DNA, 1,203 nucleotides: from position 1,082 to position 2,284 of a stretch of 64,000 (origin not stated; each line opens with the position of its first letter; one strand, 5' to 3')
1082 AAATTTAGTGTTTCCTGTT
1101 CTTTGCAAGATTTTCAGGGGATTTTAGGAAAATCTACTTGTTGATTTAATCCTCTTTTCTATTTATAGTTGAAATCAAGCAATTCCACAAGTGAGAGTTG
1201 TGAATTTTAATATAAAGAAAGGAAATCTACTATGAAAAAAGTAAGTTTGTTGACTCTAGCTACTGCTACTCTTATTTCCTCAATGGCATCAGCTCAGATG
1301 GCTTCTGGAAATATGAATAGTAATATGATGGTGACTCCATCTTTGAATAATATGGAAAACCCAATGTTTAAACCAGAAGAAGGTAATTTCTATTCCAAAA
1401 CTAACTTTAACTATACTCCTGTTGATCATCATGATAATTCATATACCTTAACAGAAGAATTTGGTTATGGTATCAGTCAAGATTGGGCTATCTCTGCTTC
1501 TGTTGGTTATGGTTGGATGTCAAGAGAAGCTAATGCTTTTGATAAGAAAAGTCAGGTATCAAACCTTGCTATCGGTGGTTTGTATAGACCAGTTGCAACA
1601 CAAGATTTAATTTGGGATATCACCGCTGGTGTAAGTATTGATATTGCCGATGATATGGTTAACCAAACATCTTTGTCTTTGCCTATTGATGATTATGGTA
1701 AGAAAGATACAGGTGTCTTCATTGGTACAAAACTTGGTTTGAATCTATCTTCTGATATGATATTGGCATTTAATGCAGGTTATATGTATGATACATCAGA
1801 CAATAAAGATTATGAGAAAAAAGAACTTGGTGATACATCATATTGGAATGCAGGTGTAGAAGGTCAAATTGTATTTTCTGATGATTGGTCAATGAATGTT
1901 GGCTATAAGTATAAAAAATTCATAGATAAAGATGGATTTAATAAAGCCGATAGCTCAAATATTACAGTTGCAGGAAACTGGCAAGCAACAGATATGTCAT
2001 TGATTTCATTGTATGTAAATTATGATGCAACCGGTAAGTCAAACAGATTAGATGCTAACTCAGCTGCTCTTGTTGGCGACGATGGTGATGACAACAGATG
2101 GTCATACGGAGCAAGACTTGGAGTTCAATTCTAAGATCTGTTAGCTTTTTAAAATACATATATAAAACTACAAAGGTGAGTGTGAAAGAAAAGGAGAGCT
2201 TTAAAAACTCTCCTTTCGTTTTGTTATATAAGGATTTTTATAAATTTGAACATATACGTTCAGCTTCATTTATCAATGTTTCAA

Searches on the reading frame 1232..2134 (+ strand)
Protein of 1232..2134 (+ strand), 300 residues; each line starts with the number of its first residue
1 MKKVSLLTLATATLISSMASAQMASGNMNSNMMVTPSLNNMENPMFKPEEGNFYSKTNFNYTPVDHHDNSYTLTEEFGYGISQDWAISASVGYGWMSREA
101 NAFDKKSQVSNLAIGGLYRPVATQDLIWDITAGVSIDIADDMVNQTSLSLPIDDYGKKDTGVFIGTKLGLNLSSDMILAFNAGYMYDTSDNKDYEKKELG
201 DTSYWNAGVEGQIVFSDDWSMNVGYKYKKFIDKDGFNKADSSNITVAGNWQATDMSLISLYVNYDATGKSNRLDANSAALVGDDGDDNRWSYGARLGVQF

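Call 86: find_encoding_contigs(protein=window:1232-2134:+, flank=10000, max_places=3)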
Protein window:1232-2134:+ (300 aa): 1 contig read that carries it; 1 place shown.
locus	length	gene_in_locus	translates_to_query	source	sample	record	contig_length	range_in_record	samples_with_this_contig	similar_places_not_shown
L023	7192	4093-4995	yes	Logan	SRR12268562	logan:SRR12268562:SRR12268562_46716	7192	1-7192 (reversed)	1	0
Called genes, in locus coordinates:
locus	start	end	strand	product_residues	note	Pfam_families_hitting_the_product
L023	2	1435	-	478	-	?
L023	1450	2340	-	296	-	PF00849:PseudoU_synth_2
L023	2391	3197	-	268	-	PF04333:MlaA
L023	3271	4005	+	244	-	-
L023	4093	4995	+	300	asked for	-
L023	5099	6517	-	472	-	PF11638:DnaA_N, PF01695:IstB_IS21, PF00308:Bac_DnaA, PF00004:AAA, PF13173:AAA_14 (faint), PF08299:Bac_DnaA_C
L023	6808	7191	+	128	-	?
